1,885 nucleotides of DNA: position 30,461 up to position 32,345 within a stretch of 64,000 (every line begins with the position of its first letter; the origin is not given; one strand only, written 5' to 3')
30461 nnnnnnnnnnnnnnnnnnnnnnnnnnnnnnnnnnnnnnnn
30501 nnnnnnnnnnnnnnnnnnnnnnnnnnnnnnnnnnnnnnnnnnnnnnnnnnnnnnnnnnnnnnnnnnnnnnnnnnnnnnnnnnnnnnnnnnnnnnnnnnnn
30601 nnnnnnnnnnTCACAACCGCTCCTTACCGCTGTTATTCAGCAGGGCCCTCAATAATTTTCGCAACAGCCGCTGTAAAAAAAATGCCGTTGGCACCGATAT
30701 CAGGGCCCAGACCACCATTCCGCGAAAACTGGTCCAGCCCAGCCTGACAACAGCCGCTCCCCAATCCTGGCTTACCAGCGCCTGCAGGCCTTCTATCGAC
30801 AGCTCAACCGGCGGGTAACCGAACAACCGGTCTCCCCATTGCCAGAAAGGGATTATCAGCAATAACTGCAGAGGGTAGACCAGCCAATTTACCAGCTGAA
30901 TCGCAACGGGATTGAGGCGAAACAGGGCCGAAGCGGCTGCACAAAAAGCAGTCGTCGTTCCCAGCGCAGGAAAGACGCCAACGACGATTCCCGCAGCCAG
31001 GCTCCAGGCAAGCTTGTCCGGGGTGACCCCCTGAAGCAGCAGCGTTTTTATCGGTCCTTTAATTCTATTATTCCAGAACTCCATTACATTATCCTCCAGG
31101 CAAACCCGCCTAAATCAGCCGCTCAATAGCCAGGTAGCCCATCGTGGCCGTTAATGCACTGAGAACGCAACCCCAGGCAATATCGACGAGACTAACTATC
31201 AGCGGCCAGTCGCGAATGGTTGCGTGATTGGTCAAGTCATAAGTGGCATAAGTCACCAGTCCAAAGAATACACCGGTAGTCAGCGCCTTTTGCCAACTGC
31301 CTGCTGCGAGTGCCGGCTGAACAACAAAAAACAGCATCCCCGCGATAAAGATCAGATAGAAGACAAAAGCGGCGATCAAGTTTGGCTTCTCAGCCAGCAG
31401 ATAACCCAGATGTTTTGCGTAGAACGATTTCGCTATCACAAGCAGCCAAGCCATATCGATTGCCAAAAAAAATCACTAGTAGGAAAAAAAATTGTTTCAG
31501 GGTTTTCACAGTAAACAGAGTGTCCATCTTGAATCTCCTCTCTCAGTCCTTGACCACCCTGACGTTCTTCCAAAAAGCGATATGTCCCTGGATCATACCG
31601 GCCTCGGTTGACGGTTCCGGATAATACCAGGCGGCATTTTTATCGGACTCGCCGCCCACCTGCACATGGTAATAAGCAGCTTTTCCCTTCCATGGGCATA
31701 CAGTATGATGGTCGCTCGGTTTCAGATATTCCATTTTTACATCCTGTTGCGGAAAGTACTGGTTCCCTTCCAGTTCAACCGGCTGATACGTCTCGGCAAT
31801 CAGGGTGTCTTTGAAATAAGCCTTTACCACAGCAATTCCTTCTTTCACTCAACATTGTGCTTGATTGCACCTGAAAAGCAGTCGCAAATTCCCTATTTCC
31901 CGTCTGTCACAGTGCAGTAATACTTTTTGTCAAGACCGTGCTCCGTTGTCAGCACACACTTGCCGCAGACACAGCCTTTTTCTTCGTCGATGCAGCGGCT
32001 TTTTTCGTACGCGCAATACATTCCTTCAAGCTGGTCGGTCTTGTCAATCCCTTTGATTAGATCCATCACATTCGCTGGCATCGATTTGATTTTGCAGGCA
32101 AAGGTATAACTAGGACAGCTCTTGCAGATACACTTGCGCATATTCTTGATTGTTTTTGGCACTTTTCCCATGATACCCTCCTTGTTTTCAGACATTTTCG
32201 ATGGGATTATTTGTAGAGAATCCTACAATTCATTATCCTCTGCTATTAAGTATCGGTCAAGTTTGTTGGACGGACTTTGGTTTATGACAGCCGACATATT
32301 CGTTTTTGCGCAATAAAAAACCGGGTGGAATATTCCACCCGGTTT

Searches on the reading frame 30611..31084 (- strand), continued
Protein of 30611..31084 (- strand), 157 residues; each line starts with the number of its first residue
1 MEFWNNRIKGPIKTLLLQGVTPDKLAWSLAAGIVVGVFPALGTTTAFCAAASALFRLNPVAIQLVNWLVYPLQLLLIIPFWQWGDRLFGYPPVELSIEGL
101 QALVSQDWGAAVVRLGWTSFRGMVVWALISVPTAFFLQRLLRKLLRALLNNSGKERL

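Call 64: search_protein_families(library=ncbifam, proteins=[window:30611-31084:-, L084:7131-8390:+, L084:8387-10312:+, L084:10353-11135:+, L084:3939-6632:+], max_evalue=0.001)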
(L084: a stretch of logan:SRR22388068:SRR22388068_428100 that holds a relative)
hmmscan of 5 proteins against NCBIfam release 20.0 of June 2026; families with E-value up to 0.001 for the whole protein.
window:30611-31084:- (157 aa): 1 family
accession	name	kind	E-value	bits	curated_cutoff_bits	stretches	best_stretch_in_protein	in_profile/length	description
TIGR03546.1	TIGR03546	subfamily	0.00012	22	79.45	1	20-141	14-131/154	TIGR03546 family protein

L084:7131-8390:+ (419 aa): 19 families
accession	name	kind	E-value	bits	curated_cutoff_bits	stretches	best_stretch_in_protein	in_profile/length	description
NF008841.0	PRK11883.1-1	equivalog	3.3e-12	46.1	517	1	6-85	4-81/453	protoporphyrinogen oxidase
TIGR03467.1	HpnE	equivalog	4.1e-12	46.1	283.05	1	8-294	1-288/430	hydroxysqualene dehydroxylase HpnE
NF005560.0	PRK07233.1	equivalog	5.4e-10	38.7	252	1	7-49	2-45/435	hypothetical protein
NF008845.0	PRK11883.1-5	equivalog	2.3e-09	36.1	560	1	4-47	3-53/468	protoporphyrinogen oxidase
TIGR00562.1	proto_IX_ox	equivalog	6.4e-07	28.3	97.85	1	5-55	2-60/470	protoporphyrinogen oxidase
TIGR00275.1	TIGR00275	subfamily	1.2e-05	24.3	183.8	0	8-40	1-34/401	aminoacetone oxidase family FAD-binding enzyme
NF042421.1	hydcarot_desat_CrtD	equivalog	1.6e-05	23.6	500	1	8-49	4-46/487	1-hydroxycarotenoid 3,4-desaturase CrtD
NF009410.0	PRK12771.1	subfamily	2.1e-05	23.3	516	1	7-42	140-176/566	NAD(P)-binding protein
NF009081.0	PRK12416.1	equivalog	3.1e-05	23.1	702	0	8-50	4-53/466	protoporphyrinogen oxidase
NF045663.1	diclust_near_Sec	equivalog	9.6e-05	20.6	530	1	3-53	104-155/759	pyridine nucleotide-disulfide oxidoreductase/dicluster-binding protein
NF041087.1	bile_acid_BaiCD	equivalog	0.00012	20.3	825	1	5-42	380-418/642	bile acid Fe-S flavoenzyme BaiCD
NF045599.1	bili_reduct_long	exception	0.00015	20.2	750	1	5-43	381-420/641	bilirubin reductase, long form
NF005548.0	PRK07208.1-4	equivalog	0.00025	19.8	389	0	5-47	3-46/488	hypothetical protein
TIGR03997.1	mycofact_OYE_2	equivalog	0.00051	18.6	793.15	1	4-46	378-421/645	mycofactocin system FadH/OYE family oxidoreductase 2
NF058655.1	CrtID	equivalog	0.00066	18.6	640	0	8-47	1-41/478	bifunctional phytoene desaturase/3,4-desaturase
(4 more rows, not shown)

L084:8387-10312:+ (641 aa): 22 families
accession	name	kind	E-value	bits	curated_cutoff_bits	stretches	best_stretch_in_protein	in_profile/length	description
NF053839.1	CPFASynBruc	equivalog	1.8e-89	300.5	600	1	261-637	9-383/410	cyclopropane fatty acid synthase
NF008686.0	PRK11705.1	equivalog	5e-81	272.7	400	1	287-640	36-374/383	cyclopropane fatty acyl phospholipid synthase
NF040703.1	cyclopro_CfaB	exception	5.3e-71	239.5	650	1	269-639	16-377/393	C17 cyclopropane fatty acid synthase CfaB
NF040660.1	mycolic_MTase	equivalog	4.6e-52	177.4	390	1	366-636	4-281/283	cyclopropane mycolic acid synthase family methyltransferase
NF043040.1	corrin_prot_MT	hypoth_equivalog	1.2e-17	64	180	1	408-536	27-159/216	corrinoid protein-associated methyltransferase CpaM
NF041943.1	GPPMT_Stmyces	equivalog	5.6e-13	49.4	400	1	370-524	28-179/272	geranyl diphosphate 2-C-methyltransferase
TIGR01983.1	UbiG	equivalog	4.4e-11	42.5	102.95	1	416-527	49-154/228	bifunctional 2-polyprenyl-6-hydroxyphenol methylase/3-demethylubiquinol 3-O-methyltransferase UbiG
NF041820.1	daptide_MTase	equivalog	1.1e-09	38.1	175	1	401-533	16-151/243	daptide-type RiPP biosynthesis methyltransferase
NF041675.1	sarc_dimgly_tmase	equivalog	5.5e-09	36.4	550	1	374-522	19-167/278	sarcosine/dimethylglycine N-methyltransferase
TIGR02469.1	CbiT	equivalog_domain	1.8e-08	34.7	78.3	1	414-528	11-124/124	precorrin-6Y C5,15-methyltransferase (decarboxylating) subunit CbiT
TIGR02021.1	BchM-ChlM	equivalog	6.7e-07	28.9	158.9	1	423-497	55-128/218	magnesium protoporphyrin IX methyltransferase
NF001556.0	PRK00377.1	equivalog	8.2e-07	29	238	1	409-529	26-148/198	cobalt-precorrin-6Y C(15)-methyltransferase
NF001453.0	PRK00312.1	equivalog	1e-05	25.2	188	1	412-527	70-178/217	protein-L-isoaspartate(D-aspartate) O-methyltransferase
NF052510.1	methyltran_MpqE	exception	5.6e-05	22.6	335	1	415-544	39-169/234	methyl-plastoquinone biosynthesis methyltransferase MpqE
TIGR02716.1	C20_methyl_CrtF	equivalog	6.9e-05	22.1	276.1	1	410-549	137-273/306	bacteriochlorophyllide d C-20 methyltransferase BchU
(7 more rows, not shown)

L084:10353-11135:+ (260 aa): 0 families

L084:3939-6632:+ (897 aa): 24 families
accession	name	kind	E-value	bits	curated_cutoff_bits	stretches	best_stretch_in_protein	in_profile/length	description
TIGR01522.1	ATPase-IIA2_Ca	equivalog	5.6e-158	527.3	798.3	1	5-893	4-853/854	calcium-transporting P-type ATPase, PMR1-type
TIGR01116.1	ATPase-IIA1_Ca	equivalog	3.2e-153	511.8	703.4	1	54-890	2-798/799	calcium-translocating P-type ATPase, SERCA-type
TIGR01523.1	ATPase-IID_K-Na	equivalog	8e-124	414.3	645.05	2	269-787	302-856/997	potassium/sodium efflux P-type ATPase, fungal-type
TIGR01106.1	ATPase-IIC_X-K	subfamily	1.1e-119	400.9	946.1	2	4-583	16-615/997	Na,H/K antiporter P-type ATPase subunit alpha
TIGR01517.1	ATPase-IIB_Ca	equivalog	5.4e-115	385.5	507.05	2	396-876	407-866/882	calcium-translocating P-type ATPase, PMCA-type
TIGR01647.1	ATPase-IIIA_H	equivalog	5.5e-108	362.1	615.5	2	23-342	1-308/755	plasma-membrane proton-efflux P-type ATPase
TIGR01524.1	ATPase-IIIB_Mg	equivalog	6e-93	312.2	610.75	2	7-338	17-354/867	magnesium-translocating P-type ATPase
NF011702.0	PRK15122.1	subfamily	4.3e-88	296.3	975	2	9-337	35-390/907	magnesium-translocating P-type ATPase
TIGR01494.1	ATPase_P-type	subfamily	1.2e-83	281.2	62.3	3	84-345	2-236/478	HAD-IC family P-type ATPase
TIGR01525.1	ATPase-IB_hvy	subfamily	1.2e-63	215.9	346.25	3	66-343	6-271/560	heavy metal translocating P-type ATPase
TIGR01657.1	P-ATPase-V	hypoth_equivalog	1.7e-63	214.6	618.25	2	16-583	132-705/1055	ATP13A2 family polyamine export P-type ATPase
TIGR01512.1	ATPase-IB2_Cd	subfamily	2.7e-50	171.5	313.5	3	65-343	5-257/494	cadmium family heavy metal-translocating P-type ATPase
TIGR01511.1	ATPase-IB1_Cu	subfamily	9.3e-44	150.2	397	3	79-346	40-287/542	copper-translocating P-type ATPase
NF008262.1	PRK11033.1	equivalog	6.7e-41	140.6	1005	3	65-382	181-488/731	zinc/cadmium/mercury/lead-transporting ATPase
NF033775.1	P_type_ZntA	exception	1.2e-36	126.3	1240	3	65-382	186-493/732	Zn(II)/Cd(II)/Pb(II) translocating P-type ATPase ZntA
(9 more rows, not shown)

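Call 66: predict_structure(alignment_id=A5)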
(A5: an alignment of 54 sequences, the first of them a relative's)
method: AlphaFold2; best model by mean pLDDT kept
length: 157 residues; sequences in the alignment: 54
mean_pLDDT: 94.5   pTM: 0.85
mean pLDDT of the five models: 94.5, 92.5, 92.3, 91.7, 89.7
residues with pLDDT >= 90: 139; 70-90: 16; 50-70: 2; < 50: 0
segments of 3 or more residues with pLDDT < 50: none
pLDDT, mean of each block of 10 residues (from residue 1): 91 96 98 96 94 98 97 95 96 90 94 95 97 98 96 76
secondary structure, 60 per line:
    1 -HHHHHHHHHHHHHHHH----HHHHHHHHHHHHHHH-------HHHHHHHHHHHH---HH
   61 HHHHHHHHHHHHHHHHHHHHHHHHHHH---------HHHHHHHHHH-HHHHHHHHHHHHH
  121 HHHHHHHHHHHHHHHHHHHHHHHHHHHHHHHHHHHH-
elements in order: H2-17 H22-36 H44-55 H59-87 H97-106 H108-156

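Call 68: fold_search(model_id=the predicted structure, library=pdb)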
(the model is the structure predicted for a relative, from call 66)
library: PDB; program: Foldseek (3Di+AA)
matches with E <= 10: 16; with E <= 0.001: 0
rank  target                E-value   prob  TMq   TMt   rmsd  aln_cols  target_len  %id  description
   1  5d92_C                2.5e+00  0.06  0.18  0.10  18.1       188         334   21  Structure of a phosphatidylinositolphosphate (PIP) synthase from Renibacterium Salmoninarum (released 2015-11-04)
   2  9kup_A                3.9e+00  0.08  0.24  0.26  14.0       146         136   14  Crystal structure of MCP2201LBD (released 2025-10-22)
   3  9kup_B                4.8e+00  0.08  0.25  0.28  11.9       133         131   16  Crystal structure of MCP2201LBD (released 2025-10-22)
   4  5xua_H                5.6e+00  0.08  0.27  0.30  10.3       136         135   16  The ligand-free dimer of chemoreceptor MCP2201 ligand binding domain (released 2018-06-27)
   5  4eya_B                5.6e+00  0.07  0.26  0.27  15.2       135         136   10  Crystal Structure of a Plectonemic RNA Supercoil (released 2012-06-20)
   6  4cvr                  6.2e+00  0.05  0.23  0.23  18.4       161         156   11  Structure of Apobacterioferritin Y25F variant (released 2014-08-20)
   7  6h59_A                6.2e+00  0.02  0.18  0.15  16.5       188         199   16  Crystal structure of Mycobacterium tuberculosis phosphatidylinositol phosphate synthase (PgsA1) with CDP-DAG bound (released 2019-05-15)
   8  6wmv_C                6.5e+00  0.03  0.20  0.12  14.9       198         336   14  Structure of a phosphatidylinositol-phosphate synthase (PIPS) from Mycobacterium kansasii with evidence of substrate b (released 2020-05-27)
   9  5xua_G                6.9e+00  0.05  0.25  0.27  14.2       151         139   13  The ligand-free dimer of chemoreceptor MCP2201 ligand binding domain (released 2018-06-27)
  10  8f2r_B                6.9e+00  0.05  0.22  0.18  15.9       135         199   13  Human CCC complex (released 2023-05-24)
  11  8dke_P                7.2e+00  0.03  0.19  0.12  16.4       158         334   13  Cryo-EM structure of cystinosin in a cytosol-open state (released 2022-09-21)
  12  4cvt                  8.4e+00  0.04  0.23  0.23  18.3       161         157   12  Structure of Apobacterioferritin Y58F variant (released 2014-08-20)
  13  6euq                  8.4e+00  0.03  0.19  0.11  16.4       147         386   15  MdfA(Q131R/L339E) (released 2018-08-08)
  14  6s37_B                8.8e+00  0.05  0.25  0.30  14.6       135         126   14  Ligand binding domain of the P. putida receptor PcaY_PP in complex with salicylic acid (released 2020-10-21)
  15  6s33_B                8.8e+00  0.04  0.24  0.27  16.1       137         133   16  Ligand binding domain of the P. putida receptor PcaY_PP in complex with Protocatechuate (released 2020-10-21)
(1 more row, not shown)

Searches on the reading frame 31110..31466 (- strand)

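Call 3: search_protein_families(library=pfam, proteins=[window:31110-31466:-], max_evalue=0.01)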
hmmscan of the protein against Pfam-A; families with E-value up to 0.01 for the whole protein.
window:31110-31466:- (118 aa): 2 families
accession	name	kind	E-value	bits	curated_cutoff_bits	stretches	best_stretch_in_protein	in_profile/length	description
PF09945.14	DUF2177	-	5.8e-44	149.6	26.9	1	1-112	13-124/124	Predicted membrane protein (DUF2177)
PF01306.25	LacY_symp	-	0.0043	16.3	24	1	26-80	72-126/413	LacY proton/sugar symporter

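Call 64: search_protein_families(library=ncbifam, proteins=[window:31110-31454:-], max_evalue=0.001)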
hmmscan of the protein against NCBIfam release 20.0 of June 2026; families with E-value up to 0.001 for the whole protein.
window:31110-31454:- (114 aa): 0 families

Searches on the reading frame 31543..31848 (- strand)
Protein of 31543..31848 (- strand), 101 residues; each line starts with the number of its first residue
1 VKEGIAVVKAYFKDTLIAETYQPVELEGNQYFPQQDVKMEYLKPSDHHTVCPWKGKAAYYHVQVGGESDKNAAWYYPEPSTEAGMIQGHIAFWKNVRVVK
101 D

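Call 3: search_protein_families(library=pfam, proteins=[window:31543-31848:-], max_evalue=0.01)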
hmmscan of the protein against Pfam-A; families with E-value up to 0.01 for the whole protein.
window:31543-31848:- (101 aa): 1 family
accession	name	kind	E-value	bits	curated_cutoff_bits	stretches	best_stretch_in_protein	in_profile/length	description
PF04248.19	NTP_transf_9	-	1.1e-32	112.1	22.1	1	8-94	1-92/93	Domain of unknown function (DUF427)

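Call 64: search_protein_families(library=ncbifam, proteins=[window:31543-31830:-], max_evalue=0.001)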
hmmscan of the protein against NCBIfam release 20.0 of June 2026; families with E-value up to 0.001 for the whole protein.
window:31543-31830:- (95 aa): 0 families

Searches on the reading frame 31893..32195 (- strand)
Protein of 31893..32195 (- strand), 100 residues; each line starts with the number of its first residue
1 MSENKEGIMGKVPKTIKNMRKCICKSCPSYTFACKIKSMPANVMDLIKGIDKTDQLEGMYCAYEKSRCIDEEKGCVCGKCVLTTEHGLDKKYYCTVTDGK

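Call 3: search_protein_families(library=pfam, proteins=[window:31893-32195:-], max_evalue=0.01)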
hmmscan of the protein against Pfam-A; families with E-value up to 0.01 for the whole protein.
window:31893-32195:- (100 aa): 1 family
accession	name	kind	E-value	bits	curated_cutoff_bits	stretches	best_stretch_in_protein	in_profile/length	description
PF10967.13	DUF2769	-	2.4e-14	54.1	22.8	1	22-95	1-57/57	Protein of unknown function (DUF2769)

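Call 64: search_protein_families(library=ncbifam, proteins=[window:31893-32171:-], max_evalue=0.001)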
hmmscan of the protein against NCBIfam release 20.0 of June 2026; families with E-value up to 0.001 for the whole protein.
window:31893-32171:- (92 aa): 0 families
